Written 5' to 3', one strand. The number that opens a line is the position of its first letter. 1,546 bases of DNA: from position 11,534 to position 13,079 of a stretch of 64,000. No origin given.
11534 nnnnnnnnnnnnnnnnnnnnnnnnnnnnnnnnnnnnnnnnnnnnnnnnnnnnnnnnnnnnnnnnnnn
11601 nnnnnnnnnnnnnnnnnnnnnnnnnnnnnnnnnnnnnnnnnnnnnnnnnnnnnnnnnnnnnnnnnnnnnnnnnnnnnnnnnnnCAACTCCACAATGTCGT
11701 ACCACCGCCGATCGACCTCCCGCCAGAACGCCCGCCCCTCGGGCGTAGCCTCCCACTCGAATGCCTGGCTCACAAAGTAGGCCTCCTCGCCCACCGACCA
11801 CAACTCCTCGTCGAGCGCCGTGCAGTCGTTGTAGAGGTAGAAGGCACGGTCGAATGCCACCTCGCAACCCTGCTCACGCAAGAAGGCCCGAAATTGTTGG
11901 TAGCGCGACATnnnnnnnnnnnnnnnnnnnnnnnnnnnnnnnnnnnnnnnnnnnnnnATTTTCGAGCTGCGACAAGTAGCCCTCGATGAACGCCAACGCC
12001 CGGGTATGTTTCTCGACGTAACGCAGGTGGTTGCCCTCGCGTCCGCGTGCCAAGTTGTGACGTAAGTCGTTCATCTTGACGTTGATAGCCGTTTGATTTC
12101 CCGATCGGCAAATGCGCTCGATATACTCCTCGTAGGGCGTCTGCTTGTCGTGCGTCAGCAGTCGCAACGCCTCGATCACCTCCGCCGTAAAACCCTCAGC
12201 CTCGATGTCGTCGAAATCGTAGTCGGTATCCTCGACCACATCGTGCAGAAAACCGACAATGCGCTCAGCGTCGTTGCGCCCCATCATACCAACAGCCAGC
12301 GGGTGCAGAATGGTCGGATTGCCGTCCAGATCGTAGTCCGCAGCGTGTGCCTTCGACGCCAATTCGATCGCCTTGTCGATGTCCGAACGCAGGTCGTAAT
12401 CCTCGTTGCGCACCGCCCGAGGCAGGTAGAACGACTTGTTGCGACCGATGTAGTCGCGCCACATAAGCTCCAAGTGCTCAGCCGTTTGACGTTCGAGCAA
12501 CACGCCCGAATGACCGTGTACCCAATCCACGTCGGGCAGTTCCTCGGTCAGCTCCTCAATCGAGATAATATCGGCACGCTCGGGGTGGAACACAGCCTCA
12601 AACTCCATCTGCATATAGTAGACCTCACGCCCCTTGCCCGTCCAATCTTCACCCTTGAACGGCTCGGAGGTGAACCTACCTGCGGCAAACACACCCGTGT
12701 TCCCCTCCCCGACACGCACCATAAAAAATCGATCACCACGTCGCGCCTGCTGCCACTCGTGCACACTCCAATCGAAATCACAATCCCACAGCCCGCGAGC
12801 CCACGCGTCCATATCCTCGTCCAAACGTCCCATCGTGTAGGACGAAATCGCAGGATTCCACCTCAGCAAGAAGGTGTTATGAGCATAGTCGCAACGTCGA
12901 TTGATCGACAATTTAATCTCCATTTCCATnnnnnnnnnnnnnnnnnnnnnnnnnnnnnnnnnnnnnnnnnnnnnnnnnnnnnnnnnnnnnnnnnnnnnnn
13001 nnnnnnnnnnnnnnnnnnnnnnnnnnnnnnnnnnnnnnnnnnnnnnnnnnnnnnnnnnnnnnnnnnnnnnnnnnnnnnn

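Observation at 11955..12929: EVE-like domain fused to a Mesh1/SAH-like HD hydrolase with an altered substrate pocket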

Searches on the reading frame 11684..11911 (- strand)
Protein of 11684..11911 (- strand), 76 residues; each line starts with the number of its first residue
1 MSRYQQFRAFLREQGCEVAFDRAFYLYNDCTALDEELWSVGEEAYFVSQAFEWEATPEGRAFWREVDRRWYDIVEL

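Call 4: search_protein_families(library=pfam, proteins=[window:11684-11911:-], max_evalue=1)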
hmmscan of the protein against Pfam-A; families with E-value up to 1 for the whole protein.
window:11684-11911:- (76 aa): 0 families

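Call 5: search_protein_families(library=ncbifam, proteins=[window:11684-11911:-], max_evalue=1)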
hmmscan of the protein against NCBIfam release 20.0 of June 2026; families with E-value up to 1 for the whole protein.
window:11684-11911:- (76 aa): 0 families

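Call 7: search_protein_families(library=padloc, proteins=[window:11684-11911:-], max_evalue=1)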
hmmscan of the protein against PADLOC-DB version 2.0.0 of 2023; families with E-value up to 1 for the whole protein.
window:11684-11911:- (76 aa): 0 families

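Call 8: search_protein_families(library=phrogs, proteins=[window:11684-11911:-], max_evalue=1)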
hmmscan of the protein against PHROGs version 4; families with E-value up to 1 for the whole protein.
window:11684-11911:- (76 aa): 6 families
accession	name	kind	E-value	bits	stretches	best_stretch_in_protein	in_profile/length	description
phrog_16354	-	unknown function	4.7e-05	24.5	1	38-68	42-69/76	-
phrog_10949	-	unknown function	0.0015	20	1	28-65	35-74/80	-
phrog_25460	-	unknown function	0.018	15.8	1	48-67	43-62/144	-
phrog_30073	-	unknown function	0.059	14.7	1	45-67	57-79/81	-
phrog_20568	-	unknown function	0.1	14.2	1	36-68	59-93/94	-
phrog_558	-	unknown function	0.15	13.1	1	49-62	12-25/51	-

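Call 88: find_homologous_proteins(query=window:11684-11911:-, max_evalue=0.001)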
Query window:11684-11911:- (76 aa): 21 proteins with E <= 0.001 among 23 candidates.
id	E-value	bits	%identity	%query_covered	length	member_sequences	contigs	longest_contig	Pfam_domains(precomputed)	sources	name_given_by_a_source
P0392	6.7e-44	165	97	100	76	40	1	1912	-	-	-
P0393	4.0e-29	118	76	92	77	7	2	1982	-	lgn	-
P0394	5.6e-29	118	70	96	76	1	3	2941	-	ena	-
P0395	3.7e-27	112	96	72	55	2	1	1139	-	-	-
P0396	6.5e-27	111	61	97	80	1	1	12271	-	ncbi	-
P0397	1.4e-26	110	60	99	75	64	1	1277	-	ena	-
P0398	2.2e-26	109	60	99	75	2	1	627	-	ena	-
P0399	1.5e-25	107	66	96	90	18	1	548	-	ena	-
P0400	1.8e-25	107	62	97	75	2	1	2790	-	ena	-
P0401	2.8e-25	106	61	97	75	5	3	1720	-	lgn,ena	-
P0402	4.3e-25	105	62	97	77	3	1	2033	-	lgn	-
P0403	3.6e-24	102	62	97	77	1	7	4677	-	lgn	-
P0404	4.5e-23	99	60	96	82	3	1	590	-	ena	-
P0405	1.2e-22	98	58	96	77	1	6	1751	-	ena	-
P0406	1.3e-22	97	59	99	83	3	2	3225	-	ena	-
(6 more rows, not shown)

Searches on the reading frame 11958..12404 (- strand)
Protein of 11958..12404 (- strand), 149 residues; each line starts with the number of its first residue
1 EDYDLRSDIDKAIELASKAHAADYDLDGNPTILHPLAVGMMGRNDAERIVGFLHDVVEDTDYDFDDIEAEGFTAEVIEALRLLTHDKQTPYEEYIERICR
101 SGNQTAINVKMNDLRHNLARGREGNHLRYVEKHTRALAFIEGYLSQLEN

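Call 71: find_homologous_proteins(query=window:11958-12404:-, max_evalue=0.00001)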
Query window:11958-12404:- (149 aa): 832 proteins with E <= 0.00001 among 854 candidates; the best 120 are listed.
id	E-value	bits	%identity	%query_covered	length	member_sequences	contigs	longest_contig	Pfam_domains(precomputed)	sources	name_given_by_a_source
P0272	3.2e-92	324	99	100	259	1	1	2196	PF02861.26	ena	-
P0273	1.7e-74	266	82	98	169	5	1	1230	-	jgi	jgi:(p)ppGpp synthase/HD superfamily hydrolase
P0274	2.0e-74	266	82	98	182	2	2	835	-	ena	-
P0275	2.8e-74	266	81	98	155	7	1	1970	-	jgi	jgi:(p)ppGpp synthase/HD superfamily hydrolase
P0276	7.2e-73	261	80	98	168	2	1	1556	-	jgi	jgi:(p)ppGpp synthase/HD superfamily hydrolase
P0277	7.9e-73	261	81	97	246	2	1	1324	-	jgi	jgi:hypothetical protein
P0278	8.3e-73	261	81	98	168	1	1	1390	-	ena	-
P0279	9.3e-73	261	81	97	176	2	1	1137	-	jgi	jgi:(p)ppGpp synthase/HD superfamily hydrolase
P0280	1.7e-72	260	81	97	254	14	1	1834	-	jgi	jgi:hypothetical protein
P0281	1.3e-71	257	81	97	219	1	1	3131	-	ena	-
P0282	2.4e-71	256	79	99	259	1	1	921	-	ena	-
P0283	2.7e-71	256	80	97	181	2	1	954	-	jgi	jgi:(p)ppGpp synthase/HD superfamily hydrolase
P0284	2.5e-68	246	77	98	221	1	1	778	-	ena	-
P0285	4.2e-67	242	74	97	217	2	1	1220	-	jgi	jgi:hypothetical protein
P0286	1.3e-62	228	75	96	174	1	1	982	PF13328.13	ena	-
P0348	4.0e-43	165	58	89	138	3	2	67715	-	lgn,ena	-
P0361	1.2e-42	163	55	93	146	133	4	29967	PF13328.13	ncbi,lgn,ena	-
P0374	2.1e-42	162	55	92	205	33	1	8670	PF13328.13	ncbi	-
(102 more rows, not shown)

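Call 91: find_encoding_contigs(protein=P0361, flank=4000, max_places=3)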
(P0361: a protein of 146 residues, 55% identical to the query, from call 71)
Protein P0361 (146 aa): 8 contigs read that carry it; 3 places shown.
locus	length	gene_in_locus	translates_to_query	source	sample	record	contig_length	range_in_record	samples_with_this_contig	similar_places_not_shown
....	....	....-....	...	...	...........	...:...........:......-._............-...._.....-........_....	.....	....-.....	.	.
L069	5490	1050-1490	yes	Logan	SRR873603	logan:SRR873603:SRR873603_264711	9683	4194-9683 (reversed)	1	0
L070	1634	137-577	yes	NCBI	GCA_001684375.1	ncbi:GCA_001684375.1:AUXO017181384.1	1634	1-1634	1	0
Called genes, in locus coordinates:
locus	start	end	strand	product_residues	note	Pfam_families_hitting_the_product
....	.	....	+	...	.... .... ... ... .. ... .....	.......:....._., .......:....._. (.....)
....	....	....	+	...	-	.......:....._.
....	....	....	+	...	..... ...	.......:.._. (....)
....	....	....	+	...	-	-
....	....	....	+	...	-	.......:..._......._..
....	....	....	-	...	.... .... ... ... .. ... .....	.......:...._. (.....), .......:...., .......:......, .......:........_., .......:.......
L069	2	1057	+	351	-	?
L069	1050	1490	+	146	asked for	PF13328:HD_4 (weak)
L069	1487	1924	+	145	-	-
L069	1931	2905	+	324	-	PF03747:ADP_ribosyl_GH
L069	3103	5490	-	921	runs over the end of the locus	PF13091:PLDc_2 (faint), PF00270:DEAD, PF04851:ResIII, PF00271:Helicase_C, PF11907:DUF3427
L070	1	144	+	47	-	?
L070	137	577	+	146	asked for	PF13328:HD_4 (weak)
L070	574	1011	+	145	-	-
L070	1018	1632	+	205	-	?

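Call 92: find_encoding_contigs(protein=P0348, flank=4000, max_places=2)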
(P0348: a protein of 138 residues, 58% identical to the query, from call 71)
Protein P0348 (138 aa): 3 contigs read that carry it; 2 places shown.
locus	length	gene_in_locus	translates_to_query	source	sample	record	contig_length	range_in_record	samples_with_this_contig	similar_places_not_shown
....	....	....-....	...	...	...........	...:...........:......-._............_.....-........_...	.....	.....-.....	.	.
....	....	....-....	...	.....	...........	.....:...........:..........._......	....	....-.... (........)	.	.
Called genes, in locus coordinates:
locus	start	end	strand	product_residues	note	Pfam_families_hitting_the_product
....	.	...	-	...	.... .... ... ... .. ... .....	-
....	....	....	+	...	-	-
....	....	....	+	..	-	-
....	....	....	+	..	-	-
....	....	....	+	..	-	-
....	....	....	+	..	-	-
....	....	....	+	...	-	-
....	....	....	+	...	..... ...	-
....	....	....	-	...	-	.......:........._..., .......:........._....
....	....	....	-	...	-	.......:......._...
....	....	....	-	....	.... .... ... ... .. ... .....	-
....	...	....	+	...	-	-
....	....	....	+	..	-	-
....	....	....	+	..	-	-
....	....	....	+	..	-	-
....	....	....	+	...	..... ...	-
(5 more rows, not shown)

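Call 93: find_encoding_contigs(protein=P0374, flank=4000, max_places=2)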
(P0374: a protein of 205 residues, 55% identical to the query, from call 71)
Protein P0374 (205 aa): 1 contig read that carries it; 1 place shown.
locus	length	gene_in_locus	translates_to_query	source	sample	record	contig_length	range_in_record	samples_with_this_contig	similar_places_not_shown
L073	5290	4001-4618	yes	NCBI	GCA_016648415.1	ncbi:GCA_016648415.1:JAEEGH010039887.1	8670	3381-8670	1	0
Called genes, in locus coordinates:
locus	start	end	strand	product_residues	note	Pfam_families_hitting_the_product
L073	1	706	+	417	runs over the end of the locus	PF12704:MacB_PCD, PF02687:FtsX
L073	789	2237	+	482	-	PF00037:Fer4 (faint), PF12797:Fer4_2 (faint), PF01180:DHO_dh, PF01207:Dus, PF12838:Fer4_7, PF13187:Fer4_9 (weak), PF13237:Fer4_10 (weak), PF14697:Fer4_21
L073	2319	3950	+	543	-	-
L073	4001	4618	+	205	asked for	PF13328:HD_4 (weak)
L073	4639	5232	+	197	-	PF01613:Flavin_Reduct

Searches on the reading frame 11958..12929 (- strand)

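Call 4: search_protein_families(library=pfam, proteins=[window:11958-12929:-], max_evalue=1)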
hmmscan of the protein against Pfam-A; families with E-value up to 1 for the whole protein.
window:11958-12929:- (324 aa): 3 families
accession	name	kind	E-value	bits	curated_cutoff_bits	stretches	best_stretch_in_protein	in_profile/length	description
PF13328.12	HD_4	-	0.0064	16.7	27.2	1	187-253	1-69/156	HD domain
PF24620.1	DUF7625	-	0.18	12.3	27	1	244-285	12-55/95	Domain of unknown function (DUF7625)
PF14551.11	MCM_N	-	0.2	12.5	24.9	1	259-294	14-51/95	MCM N-terminal domain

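Call 5: search_protein_families(library=ncbifam, proteins=[window:11958-12929:-], max_evalue=1)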
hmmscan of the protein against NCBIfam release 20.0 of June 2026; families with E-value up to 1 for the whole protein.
window:11958-12929:- (324 aa): 2 families
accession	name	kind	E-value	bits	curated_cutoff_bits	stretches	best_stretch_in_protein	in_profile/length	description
TIGR00691.1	spoT_relA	subfamily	5.2e-10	38.3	499.2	1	187-259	1-76/687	RelA/SpoT family protein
NF008303.0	PRK11092.1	equivalog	4.4e-05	21.9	947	1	184-253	23-95/702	bifunctional GTP diphosphokinase/guanosine-3',5'-bis pyrophosphate 3'-pyrophosphohydrolase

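Call 7: search_protein_families(library=padloc, proteins=[window:11958-12929:-], max_evalue=1)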
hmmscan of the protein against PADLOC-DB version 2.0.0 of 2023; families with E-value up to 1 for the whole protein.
window:11958-12929:- (324 aa): 0 families

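Call 8: search_protein_families(library=phrogs, proteins=[window:11958-12929:-], max_evalue=1)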
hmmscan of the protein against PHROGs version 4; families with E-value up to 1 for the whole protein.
window:11958-12929:- (324 aa): 4 families
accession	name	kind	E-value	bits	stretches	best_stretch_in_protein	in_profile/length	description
phrog_990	-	other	2.3e-33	117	1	179-324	150-300/374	metal-dependent phosphohydrolase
phrog_30929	-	unknown function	1.4e-08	35.1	1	185-294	239-349/413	-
phrog_15275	-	unknown function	0.0047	17.6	1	183-294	29-149/223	-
phrog_37235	-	other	0.023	15.9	1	243-295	7-57/118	metal-dependent phosphohydrolase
